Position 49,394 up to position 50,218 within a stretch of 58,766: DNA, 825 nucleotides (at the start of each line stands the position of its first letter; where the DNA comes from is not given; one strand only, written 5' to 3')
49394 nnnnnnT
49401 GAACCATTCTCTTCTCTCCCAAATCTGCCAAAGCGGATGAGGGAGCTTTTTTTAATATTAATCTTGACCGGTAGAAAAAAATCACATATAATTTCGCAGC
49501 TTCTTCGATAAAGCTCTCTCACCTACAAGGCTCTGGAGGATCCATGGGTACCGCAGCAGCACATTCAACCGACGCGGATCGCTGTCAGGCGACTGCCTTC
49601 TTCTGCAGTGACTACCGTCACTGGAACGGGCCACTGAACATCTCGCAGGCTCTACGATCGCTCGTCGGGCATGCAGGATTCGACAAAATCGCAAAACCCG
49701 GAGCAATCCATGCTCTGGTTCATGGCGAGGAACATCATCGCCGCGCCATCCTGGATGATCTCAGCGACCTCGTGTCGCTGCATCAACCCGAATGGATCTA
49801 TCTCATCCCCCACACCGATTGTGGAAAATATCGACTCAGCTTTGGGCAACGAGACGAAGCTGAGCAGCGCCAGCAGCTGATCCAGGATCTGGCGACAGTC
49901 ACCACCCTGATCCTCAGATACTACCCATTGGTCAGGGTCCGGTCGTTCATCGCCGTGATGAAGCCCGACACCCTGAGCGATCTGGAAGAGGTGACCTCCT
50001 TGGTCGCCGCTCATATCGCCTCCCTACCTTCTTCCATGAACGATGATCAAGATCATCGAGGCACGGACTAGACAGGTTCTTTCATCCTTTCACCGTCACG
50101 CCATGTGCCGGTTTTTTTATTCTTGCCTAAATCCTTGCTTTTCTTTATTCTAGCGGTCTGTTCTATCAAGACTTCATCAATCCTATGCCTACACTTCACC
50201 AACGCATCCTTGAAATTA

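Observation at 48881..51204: Three consecutive, mutually divergent beta-carbonic-anhydrase-signature genes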

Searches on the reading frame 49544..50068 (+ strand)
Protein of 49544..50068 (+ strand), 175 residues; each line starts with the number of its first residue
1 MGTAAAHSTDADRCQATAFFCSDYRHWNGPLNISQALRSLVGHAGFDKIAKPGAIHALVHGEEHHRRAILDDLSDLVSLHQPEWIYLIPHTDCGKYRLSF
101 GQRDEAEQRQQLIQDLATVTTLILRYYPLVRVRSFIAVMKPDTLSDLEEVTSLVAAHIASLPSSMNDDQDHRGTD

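Call 3: search_protein_families(library=pfam, proteins=[window:49544-50068:+], max_evalue=10)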
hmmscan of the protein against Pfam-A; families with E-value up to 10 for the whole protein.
window:49544-50068:+ (175 aa): 1 family
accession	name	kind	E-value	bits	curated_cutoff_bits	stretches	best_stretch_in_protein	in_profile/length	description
PF20393.3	Pro_CA_2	-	3.6e-06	27.6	30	1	14-120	4-102/125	Putative carbonic anhydrase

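Call 4: search_protein_families(library=ncbifam, proteins=[window:49544-50068:+], max_evalue=10)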
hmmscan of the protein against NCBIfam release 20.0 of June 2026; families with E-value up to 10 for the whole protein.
window:49544-50068:+ (175 aa): 0 families

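Call 13: find_homologous_proteins(query=window:49544-50068:+, max_evalue=0.001)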
Query window:49544-50068:+ (175 aa): 1 proteins with E <= 0.001 among 56 candidates.
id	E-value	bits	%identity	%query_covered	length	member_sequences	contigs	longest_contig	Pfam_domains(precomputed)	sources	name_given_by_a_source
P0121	1.1e-113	395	100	100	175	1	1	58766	PF20393.4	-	-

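Call 28: search_protein_representatives(alignment_id=A2)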
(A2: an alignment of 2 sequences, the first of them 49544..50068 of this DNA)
Query: 2 sequences, 184 profile positions. Proteins with E-value up to 0.001 (for the whole library): 45; up to 1e-10: 11; up to 1e-30: 2. The best 45 are listed.
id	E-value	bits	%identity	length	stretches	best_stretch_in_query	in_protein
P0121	3.7e-96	336.7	-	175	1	1-184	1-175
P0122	3.5e-73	261.8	-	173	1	7-159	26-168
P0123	5.2e-21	91.8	-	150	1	14-159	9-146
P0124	1.7e-15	73.8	-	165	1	8-173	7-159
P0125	4.4e-13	65.9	-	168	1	4-149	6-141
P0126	1.9e-12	63.8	-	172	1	11-160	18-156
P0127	5.4e-12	62.4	-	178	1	11-159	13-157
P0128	7.3e-12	61.9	-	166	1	1-160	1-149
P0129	1.1e-11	61.4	-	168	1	1-161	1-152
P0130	7.6e-11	58.6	-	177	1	11-161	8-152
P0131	7.7e-11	58.6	-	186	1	8-158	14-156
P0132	2.5e-09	53.7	-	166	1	13-164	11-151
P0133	4.9e-09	52.7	-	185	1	10-124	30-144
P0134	7.6e-09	52.1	-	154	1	19-161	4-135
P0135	1.1e-08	51.6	-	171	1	14-160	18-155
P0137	5.0e-08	49.4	-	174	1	3-159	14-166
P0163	8.1e-04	35.7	-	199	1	5-148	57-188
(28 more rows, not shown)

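Call 30: search_protein_families(library=pfam, alignment_id=A3, max_evalue=0.01)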
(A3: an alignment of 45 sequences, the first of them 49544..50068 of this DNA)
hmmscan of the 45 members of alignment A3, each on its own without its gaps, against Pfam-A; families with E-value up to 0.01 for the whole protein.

A. member 1, window:49544-50068:+ (175 aa): 1 family
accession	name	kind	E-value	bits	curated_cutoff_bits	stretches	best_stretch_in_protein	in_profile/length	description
PF20393.3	Pro_CA_2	-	3.6e-06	27.6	30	1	14-120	4-102/125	Putative carbonic anhydrase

B. families by the number of members that match (of 45 scanned): 2 families
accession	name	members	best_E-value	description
PF20393.3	Pro_CA_2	42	1.8e-18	Putative carbonic anhydrase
PF00484.24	Pro_CA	8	1.3e-05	Carbonic anhydrase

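Call 31: search_solved_structures(query=A3, max_evalue=10, show_alignments=3)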
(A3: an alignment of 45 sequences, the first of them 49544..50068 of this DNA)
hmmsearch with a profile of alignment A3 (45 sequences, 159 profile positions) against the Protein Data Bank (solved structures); distinct sequences matched with E-value up to 10: 24.
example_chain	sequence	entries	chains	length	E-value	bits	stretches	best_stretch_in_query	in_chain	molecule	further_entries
6jqd_A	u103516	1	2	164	5.2e-05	26.3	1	54-95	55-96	Carbonic anhydrase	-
6jqc_A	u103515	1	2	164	0.00012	25.1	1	57-95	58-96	Carbonic anhydrase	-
1g5c_A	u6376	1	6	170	0.00022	24.3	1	8-92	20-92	BETA-CARBONIC ANHYDRASE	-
3ten_A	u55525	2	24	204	0.0029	20.7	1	14-93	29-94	CS2 hydrolase | Carbon disulfide hydrolase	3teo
4wam_A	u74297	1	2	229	0.0037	20.3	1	61-101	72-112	beta-carbonic anhydrase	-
3las_A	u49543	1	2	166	0.0039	20.3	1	52-95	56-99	Putative carbonic anhydrase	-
1ylk_A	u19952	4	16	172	0.0042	20.1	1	61-94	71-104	Hypothetical protein Rv1284/MT1322 | Beta-carbonic anhydrase 1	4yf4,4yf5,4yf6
5ztp_A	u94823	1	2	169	0.0042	20.1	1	61-127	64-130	carbonic anhydrase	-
4wak_A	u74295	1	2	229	0.0063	19.6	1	61-101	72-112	Carbonic anhydrase 2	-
4waj_A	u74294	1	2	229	0.074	16.1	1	63-101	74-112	Carbonic anhydrase 2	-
3e24_A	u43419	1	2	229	0.076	16.1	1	63-101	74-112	Carbonic anhydrase 2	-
3e3g_A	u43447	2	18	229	0.077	16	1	65-101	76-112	Carbonic anhydrase 2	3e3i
3mf3_A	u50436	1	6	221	0.1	15.6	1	64-101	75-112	Carbonic anhydrase 2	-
2a8c_A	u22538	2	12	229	0.11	15.5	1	63-101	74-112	Carbonic anhydrase 2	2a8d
3e28_A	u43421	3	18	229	0.11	15.5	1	63-101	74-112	Carbonic anhydrase 2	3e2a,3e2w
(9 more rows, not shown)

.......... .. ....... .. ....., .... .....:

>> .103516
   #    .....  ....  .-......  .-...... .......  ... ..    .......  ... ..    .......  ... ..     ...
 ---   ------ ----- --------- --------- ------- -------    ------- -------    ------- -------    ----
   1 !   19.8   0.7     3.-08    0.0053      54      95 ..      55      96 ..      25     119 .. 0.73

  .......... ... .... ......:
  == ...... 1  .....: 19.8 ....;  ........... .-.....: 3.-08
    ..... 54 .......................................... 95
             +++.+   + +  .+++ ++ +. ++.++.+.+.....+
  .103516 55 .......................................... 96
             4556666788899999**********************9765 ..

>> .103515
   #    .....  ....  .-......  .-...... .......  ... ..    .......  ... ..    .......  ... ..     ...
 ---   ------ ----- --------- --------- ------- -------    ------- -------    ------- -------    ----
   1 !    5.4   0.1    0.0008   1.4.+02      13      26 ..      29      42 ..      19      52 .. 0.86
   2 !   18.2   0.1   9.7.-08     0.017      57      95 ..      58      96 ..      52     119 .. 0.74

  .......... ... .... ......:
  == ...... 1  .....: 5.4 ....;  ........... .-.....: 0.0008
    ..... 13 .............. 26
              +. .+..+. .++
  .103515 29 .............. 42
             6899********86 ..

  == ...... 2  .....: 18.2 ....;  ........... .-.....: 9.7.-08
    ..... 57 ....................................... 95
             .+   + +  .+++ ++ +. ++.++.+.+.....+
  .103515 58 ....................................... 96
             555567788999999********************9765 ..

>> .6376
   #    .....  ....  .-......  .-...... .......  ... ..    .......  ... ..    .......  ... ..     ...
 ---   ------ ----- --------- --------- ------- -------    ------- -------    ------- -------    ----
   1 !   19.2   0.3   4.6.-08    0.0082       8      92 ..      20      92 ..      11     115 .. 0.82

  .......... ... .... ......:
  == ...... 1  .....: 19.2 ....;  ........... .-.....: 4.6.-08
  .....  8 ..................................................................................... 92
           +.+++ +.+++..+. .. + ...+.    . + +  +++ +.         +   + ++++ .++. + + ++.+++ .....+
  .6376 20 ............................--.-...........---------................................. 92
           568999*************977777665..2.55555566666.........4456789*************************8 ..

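Call 36: list_cluster_members(proteins=[P0123, P0124, P0125, P0126, P0127, P0128, P0129, P0133, P0137, P0163])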
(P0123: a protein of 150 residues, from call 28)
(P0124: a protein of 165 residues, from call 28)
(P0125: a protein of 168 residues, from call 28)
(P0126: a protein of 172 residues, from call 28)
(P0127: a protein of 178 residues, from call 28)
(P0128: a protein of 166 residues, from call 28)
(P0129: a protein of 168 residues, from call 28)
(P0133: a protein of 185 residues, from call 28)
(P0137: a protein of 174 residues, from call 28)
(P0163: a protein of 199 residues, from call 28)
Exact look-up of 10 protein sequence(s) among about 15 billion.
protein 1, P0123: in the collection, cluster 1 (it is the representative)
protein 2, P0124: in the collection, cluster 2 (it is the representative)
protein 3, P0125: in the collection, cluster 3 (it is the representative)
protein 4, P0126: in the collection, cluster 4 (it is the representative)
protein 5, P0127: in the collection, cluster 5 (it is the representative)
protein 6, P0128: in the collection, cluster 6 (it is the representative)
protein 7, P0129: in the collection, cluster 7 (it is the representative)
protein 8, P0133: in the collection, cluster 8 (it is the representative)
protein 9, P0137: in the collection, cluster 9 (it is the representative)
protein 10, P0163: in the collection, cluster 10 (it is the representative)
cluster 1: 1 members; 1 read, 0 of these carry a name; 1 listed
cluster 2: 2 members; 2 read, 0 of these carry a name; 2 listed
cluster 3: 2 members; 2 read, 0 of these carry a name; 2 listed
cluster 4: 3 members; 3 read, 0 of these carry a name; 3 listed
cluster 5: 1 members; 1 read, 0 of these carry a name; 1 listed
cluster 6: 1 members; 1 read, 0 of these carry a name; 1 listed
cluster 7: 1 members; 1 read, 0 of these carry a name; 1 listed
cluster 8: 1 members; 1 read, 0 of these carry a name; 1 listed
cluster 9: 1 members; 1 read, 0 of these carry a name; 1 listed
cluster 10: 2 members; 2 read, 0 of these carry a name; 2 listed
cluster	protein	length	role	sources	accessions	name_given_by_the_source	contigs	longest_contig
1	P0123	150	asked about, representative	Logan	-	-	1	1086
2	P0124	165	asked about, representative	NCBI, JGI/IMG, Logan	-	-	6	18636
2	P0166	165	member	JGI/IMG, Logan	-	-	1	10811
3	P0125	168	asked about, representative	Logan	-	-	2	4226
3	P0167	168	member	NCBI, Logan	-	-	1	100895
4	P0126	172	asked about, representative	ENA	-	-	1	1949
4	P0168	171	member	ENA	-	-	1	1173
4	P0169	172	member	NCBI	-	-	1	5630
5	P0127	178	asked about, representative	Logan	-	-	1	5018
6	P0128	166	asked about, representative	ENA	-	-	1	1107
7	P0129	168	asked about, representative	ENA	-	-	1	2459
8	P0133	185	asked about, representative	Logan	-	-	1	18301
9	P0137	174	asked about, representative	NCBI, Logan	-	-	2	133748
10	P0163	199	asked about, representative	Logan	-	-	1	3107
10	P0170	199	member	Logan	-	-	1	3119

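Call 46: predict_structure(alignment_id=A3)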
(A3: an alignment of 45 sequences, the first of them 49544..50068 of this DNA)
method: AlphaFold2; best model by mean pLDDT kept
length: 175 residues; sequences in the alignment: 45
mean_pLDDT: 91.4   pTM: 0.85
mean pLDDT of the five models: 91.4, 91.4, 91.1, 90.9, 90.6
residues with pLDDT >= 90: 147; 70-90: 6; 50-70: 19; < 50: 3
segments of 3 or more residues with pLDDT < 50: none
pLDDT, mean of each block of 10 residues (from residue 1): 54 89 97 97 95 98 97 97 98 98 97 98 97 98 98 93 71 55
secondary structure, 60 per line:
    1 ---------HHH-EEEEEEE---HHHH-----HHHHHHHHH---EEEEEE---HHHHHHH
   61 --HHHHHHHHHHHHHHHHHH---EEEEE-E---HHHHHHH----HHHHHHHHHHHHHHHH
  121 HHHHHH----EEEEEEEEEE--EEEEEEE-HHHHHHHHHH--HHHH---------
elements in order: E14-20 H24-27 H33-41 E45-50 H54-60 H63-80 E84-88 H94-100 H105-126 E131-140 E143-149 H151-160 H163-166

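Call 50: fold_search(model_id=the predicted structure, library=pdb)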
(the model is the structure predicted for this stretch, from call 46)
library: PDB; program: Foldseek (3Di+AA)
matches with E <= 10: 969; with E <= 0.001: 27
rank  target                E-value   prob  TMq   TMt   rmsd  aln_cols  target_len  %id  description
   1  7cxy_B                2.0e-04  1.00  0.47  0.42   6.1       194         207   12  Structural insights into novel mechanisms of inhibition of the major b-carbonic anhydrase CafB from the pathogenic fun (released 2021-03-31)
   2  6gwu_D                2.0e-04  1.00  0.41  0.37  10.3       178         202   13  Carbonic anhydrase CaNce103p from Candida albicans (released 2018-11-07)
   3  4o1k                  2.9e-04  1.00  0.49  0.42   6.1       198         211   11  Crystal structures of two tetrameric beta-carbonic anhydrases from the filamentous ascomycete Sordaria macrospora. (released 2014-03-05)
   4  6gwu_A                3.1e-04  1.00  0.48  0.41   6.0       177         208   13  Carbonic anhydrase CaNce103p from Candida albicans (released 2018-11-07)
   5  7cxw_A                3.1e-04  1.00  0.43  0.37   6.3       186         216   14  Structural insights into novel mechanisms of inhibition of the major b-carbonic anhydrase CafB from the pathogenic fun (released 2021-03-31)
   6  6gwu_B                3.3e-04  1.00  0.48  0.42   6.0       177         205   13  Carbonic anhydrase CaNce103p from Candida albicans (released 2018-11-07)
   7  3e2w_D                4.3e-04  1.00  0.49  0.43   8.7       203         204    9  H. influenzae beta-carbonic anhydrase, variant Y181F with 1M bicarbonate (released 2009-08-18)
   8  1g5c_B                4.3e-04  1.00  0.37  0.40   9.9       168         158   18  CRYSTAL STRUCTURE OF THE 'CAB' TYPE BETA CLASS CARBONIC ANHYDRASE FROM METHANOBACTERIUM THERMOAUTOTROPHICUM (released 2001-04-04)
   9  3e2a_E                4.8e-04  1.00  0.48  0.42   8.8       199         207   11  H. influenzae beta-carbonic anhydrase, variant Y181F with 100 mM bicarbonate (released 2009-06-02)
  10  1g5c_A                4.8e-04  1.00  0.43  0.45   9.2       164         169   13  CRYSTAL STRUCTURE OF THE 'CAB' TYPE BETA CLASS CARBONIC ANHYDRASE FROM METHANOBACTERIUM THERMOAUTOTROPHICUM (released 2001-04-04)
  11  7coi_A                4.8e-04  1.00  0.44  0.38   6.9       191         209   14  Crystal structure of the b-carbonic anhydrase CafA of the fungal pathogen Aspergillus fumigatus (released 2020-10-14)
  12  6gwu_C                5.2e-04  1.00  0.48  0.42   6.2       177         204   14  Carbonic anhydrase CaNce103p from Candida albicans (released 2018-11-07)
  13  3e28_C                5.2e-04  1.00  0.45  0.39   9.0       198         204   12  H. influenzae beta-carbonic anhydrase, variant Y181F (released 2009-06-02)
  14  4wam_B                5.2e-04  1.00  0.44  0.43   8.2       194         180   12  H. influenzae beta-carbonic anhydrase variant W39V/G41A/P48S/A49P (released 2014-12-31)
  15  3e2a_C                5.5e-04  1.00  0.49  0.43   7.8       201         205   12  H. influenzae beta-carbonic anhydrase, variant Y181F with 100 mM bicarbonate (released 2009-06-02)
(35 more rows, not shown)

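Call 67: find_encoding_contigs(protein=P0124, flank=5000, max_places=3)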
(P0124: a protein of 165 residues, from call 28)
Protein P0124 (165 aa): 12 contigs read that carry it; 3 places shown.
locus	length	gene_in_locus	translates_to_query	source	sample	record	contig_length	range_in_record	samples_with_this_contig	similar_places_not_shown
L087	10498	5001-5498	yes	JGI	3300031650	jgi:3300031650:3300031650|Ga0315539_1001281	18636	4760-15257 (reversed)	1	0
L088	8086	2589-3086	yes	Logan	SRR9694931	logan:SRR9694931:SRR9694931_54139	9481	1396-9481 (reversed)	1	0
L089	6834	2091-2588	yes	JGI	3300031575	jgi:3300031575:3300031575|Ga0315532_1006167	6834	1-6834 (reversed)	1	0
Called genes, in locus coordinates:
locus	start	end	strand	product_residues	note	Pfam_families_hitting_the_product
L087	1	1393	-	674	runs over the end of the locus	PF04773:FecR (weak), PF18915:DUF5667 (faint)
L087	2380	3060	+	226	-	-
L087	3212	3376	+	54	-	-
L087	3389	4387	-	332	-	PF13936:HTH_38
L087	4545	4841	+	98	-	-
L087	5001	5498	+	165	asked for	PF20393:Pro_CA_2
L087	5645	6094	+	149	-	-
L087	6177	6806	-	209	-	-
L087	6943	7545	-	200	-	-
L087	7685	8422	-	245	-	-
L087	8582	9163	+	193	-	PF04542:Sigma70_r2, PF08281:Sigma70_r4_2, PF04545:Sigma70_r4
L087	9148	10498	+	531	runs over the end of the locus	-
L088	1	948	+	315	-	?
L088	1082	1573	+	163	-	PF08308:PEGA (weak)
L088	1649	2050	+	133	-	PF07883:Cupin_2 (weak)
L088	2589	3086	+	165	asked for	PF20393:Pro_CA_2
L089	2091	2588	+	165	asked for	PF20393:Pro_CA_2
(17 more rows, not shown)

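Call 69: find_encoding_contigs(protein=P0133, flank=5000, max_places=2)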
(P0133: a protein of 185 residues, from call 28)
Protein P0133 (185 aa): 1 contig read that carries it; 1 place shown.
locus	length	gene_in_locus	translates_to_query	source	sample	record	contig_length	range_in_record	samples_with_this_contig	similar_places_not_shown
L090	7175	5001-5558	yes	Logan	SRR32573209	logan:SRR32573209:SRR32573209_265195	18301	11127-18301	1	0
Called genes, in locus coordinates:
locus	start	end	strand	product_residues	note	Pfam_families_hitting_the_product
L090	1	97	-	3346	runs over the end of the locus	-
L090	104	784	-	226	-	PF18884:TSP3_bac (faint)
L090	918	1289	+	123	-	PF00011:HSP20, PF17886:ArsA_HSP20 (weak)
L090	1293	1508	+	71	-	-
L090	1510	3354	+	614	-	PF12229:PG_binding_4, PF04294:VanW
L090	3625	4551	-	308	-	PF00890:FAD_binding_2 (faint), PF01266:DAO (faint), PF01946:Thi4 (faint), PF07992:Pyr_redox_2, PF12831:FAD_oxidored (weak), PF13450:NAD_binding_8 (weak), PF13738:Pyr_redox_3, PF00070:Pyr_redox, +2 more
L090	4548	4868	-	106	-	PF00085:Thioredoxin, PF13098:Thioredoxin_2 (weak), PF13905:Thioredoxin_8 (faint)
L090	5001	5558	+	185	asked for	-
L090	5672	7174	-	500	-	?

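Call 70: find_encoding_contigs(protein=P0137, flank=5000, max_places=2)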
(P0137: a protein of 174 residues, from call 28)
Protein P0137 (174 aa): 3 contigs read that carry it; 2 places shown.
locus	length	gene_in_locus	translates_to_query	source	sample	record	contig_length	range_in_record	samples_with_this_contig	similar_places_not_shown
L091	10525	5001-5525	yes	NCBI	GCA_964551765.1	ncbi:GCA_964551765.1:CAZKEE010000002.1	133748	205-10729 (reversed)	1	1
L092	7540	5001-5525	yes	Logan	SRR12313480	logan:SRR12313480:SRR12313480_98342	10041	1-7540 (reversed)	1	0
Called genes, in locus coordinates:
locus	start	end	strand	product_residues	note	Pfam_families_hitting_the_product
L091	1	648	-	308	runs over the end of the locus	PF01479:S4, PF00849:PseudoU_synth_2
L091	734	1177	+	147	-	-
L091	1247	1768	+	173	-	-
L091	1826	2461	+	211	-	PF09335:VTT_dom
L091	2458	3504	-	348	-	PF01594:AI-2E_transport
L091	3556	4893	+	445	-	PF01464:SLT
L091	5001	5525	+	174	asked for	PF20393:Pro_CA_2 (weak)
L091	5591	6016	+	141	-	PF20393:Pro_CA_2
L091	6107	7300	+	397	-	-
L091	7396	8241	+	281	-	PF00119:ATP-synt_A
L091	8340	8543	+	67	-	PF00137:ATP-synt_C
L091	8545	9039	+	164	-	PF00430:ATP-synt_B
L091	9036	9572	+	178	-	PF00213:OSCP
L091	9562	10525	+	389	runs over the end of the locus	?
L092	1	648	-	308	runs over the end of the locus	PF01479:S4, PF00849:PseudoU_synth_2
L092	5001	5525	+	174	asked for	PF20393:Pro_CA_2 (weak)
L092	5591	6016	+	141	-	PF20393:Pro_CA_2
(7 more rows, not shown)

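Call 71: find_encoding_contigs(protein=P0167, flank=5000, max_places=2)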
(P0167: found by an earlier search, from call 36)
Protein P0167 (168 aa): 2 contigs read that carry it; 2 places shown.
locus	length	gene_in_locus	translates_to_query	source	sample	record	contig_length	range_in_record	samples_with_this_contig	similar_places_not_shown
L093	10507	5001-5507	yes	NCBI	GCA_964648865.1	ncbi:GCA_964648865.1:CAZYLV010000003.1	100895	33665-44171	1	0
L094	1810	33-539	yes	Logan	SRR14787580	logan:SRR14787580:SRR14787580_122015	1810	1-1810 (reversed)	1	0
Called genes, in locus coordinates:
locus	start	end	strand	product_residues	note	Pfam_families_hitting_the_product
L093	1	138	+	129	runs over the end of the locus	PF00213:OSCP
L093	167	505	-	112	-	-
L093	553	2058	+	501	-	PF02874:ATP-synt_ab_N, PF00006:ATP-synt_ab, PF00306:ATP-synt_ab_C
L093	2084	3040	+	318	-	PF00231:ATP-synt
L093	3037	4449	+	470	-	PF02874:ATP-synt_ab_N, PF00006:ATP-synt_ab, PF22919:ATP-synt_VA_C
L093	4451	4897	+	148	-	PF02823:ATP-synt_DE_N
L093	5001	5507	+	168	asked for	-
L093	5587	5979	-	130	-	PF00072:Response_reg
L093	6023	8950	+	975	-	PF00580:UvrD-helicase, PF13245:AAA_19, PF13604:AAA_30 (faint), PF13361:UvrD_C, PF13538:UvrD_C_2 (faint), PF12705:PDDEXK_1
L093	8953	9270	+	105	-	PF05258:DciA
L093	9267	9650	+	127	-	-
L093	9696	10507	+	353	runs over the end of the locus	PF00022:Actin, PF06723:MreB_Mbl, PF25216:Volactin (faint), PF00012:HSP70, PF14450:FtsA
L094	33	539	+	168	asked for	-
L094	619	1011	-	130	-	PF00072:Response_reg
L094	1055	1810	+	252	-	?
